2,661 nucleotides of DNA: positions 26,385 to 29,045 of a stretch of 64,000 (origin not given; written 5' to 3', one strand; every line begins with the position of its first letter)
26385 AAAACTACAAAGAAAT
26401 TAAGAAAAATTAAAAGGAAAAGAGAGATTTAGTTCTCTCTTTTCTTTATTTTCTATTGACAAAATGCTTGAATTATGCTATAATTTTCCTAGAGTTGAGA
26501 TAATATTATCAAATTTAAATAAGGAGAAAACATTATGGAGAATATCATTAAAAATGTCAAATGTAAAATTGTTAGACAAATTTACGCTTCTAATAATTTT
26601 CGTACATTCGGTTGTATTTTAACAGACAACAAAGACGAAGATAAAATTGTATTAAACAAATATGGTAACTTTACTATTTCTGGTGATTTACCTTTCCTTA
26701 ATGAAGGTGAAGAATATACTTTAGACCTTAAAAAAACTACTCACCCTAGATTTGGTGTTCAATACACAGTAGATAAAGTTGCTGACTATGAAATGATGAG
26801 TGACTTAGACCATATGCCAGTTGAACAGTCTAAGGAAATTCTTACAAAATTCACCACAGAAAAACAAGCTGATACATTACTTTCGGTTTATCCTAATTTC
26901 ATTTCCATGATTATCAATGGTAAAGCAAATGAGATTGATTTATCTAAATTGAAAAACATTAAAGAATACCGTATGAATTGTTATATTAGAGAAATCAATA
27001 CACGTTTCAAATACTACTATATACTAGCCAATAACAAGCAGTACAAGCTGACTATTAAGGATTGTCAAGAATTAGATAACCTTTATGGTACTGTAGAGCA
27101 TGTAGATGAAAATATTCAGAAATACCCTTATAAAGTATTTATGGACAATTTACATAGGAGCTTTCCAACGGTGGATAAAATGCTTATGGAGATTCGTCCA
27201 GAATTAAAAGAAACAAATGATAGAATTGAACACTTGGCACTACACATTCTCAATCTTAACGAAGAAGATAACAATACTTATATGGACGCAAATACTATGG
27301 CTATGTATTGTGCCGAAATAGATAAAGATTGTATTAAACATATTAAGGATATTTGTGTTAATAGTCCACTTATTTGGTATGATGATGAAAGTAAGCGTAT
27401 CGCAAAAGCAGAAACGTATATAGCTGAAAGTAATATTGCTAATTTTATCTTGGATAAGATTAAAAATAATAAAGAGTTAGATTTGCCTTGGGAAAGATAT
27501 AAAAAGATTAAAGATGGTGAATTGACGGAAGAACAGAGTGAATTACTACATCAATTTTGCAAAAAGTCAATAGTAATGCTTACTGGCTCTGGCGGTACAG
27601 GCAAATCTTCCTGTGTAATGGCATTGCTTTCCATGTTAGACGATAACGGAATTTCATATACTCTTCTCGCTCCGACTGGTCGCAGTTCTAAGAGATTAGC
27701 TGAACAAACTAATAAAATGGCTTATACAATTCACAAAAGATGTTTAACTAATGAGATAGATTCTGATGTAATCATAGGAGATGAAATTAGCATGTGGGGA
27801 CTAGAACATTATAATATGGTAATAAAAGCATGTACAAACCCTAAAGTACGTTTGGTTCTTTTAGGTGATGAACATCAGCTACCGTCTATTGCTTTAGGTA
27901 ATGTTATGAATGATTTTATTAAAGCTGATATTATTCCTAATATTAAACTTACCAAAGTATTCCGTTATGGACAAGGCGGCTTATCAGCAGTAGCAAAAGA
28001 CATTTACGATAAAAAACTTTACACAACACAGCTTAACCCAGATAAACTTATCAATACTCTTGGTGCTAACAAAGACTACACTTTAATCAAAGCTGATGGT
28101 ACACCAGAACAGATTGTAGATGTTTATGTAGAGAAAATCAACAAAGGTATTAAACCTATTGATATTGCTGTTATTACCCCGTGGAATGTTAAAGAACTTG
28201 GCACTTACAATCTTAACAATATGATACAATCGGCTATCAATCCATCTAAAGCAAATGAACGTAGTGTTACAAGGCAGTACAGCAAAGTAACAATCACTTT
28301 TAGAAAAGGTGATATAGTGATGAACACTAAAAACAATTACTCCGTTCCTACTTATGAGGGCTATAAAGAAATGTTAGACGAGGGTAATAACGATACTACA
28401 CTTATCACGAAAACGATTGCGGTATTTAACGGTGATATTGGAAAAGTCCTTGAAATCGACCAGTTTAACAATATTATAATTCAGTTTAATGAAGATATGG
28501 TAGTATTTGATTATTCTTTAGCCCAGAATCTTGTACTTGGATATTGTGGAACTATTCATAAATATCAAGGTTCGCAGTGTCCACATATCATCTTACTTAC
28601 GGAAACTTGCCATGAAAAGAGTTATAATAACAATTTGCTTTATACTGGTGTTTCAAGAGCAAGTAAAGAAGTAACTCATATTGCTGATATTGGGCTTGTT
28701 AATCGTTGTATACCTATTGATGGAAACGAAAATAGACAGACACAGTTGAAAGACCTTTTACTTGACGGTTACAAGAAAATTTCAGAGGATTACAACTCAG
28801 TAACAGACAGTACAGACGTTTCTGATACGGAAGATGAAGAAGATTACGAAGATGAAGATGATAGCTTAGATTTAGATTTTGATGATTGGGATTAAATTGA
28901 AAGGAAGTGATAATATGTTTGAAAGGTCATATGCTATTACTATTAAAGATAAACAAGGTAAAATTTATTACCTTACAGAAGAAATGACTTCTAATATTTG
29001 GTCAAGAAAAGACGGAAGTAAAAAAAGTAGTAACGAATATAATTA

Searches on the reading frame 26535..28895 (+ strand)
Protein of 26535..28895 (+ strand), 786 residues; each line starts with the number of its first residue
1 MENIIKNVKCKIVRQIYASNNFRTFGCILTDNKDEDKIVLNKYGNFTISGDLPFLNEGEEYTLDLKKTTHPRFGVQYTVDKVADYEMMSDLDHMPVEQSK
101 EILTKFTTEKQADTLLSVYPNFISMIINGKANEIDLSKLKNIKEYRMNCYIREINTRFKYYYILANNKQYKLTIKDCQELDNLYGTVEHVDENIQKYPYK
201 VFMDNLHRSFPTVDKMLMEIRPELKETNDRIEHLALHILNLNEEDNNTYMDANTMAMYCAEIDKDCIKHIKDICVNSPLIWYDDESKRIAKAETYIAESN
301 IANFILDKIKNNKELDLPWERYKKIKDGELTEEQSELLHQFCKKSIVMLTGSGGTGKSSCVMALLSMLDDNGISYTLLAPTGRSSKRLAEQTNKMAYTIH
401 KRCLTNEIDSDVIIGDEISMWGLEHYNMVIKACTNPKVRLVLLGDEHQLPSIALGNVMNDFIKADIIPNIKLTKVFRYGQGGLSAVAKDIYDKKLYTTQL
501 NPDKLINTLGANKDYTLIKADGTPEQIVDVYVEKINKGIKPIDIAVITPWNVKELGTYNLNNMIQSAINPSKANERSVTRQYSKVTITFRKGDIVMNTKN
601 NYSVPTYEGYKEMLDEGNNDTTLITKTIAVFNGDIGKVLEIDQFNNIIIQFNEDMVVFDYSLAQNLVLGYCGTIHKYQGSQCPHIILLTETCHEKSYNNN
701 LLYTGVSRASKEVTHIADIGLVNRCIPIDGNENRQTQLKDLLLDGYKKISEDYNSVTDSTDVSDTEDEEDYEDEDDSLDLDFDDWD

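Call 13: search_protein_families(library=pfam, proteins=[window:26535-28895:+], max_evalue=0.01)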
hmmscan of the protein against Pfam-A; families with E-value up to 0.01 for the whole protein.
window:26535-28895:+ (786 aa): 13 families
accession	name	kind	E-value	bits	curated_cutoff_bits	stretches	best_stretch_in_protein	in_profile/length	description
PF13604.12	AAA_30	-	7.3e-27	94.8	27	1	330-492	2-170/191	AAA domain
PF13245.12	AAA_19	-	9.2e-20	71.6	25.1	1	334-452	1-132/134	AAA domain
PF18335.7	SH3_13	-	4.4e-13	49.2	41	1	560-651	1-65/65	ATP-dependent RecD-like DNA helicase SH3 domain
PF13538.12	UvrD_C_2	-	6.9e-11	42.3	27.4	1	669-713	2-49/52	UvrD-like helicase C-terminal domain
PF23139.1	OB_YrrC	-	8.3e-06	26.1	27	1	34-82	29-71/76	ATP-dependent DNA helicase YrrC, OB-fold domain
PF00519.23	PPV_E1_C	-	0.00062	19.4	26.5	1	319-376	94-151/289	Papillomavirus helicase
PF13086.12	AAA_11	-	0.0017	18.7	27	0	330-376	2-45/257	AAA domain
PF14490.11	HHH_RecD2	-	0.0033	17.7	27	1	166-245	11-88/92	ATP-dependent RecD2 DNA helicase HHH domain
PF05673.19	DUF815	-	0.0056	16.3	23.8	0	344-373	53-82/249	Protein of unknown function (DUF815)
PF00270.35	DEAD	-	0.0064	16.7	26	0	331-403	1-76/167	DEAD/DEAH box helicase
PF13191.12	AAA_16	-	0.0068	17.4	32.6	0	333-372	8-52/167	AAA ATPase domain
PF12775.13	AAA_7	-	0.0078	16.2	25.8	0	343-377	32-66/181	P-loop containing dynein motor region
PF13401.12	AAA_22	-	0.0095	16.7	27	0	344-391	5-53/130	AAA domain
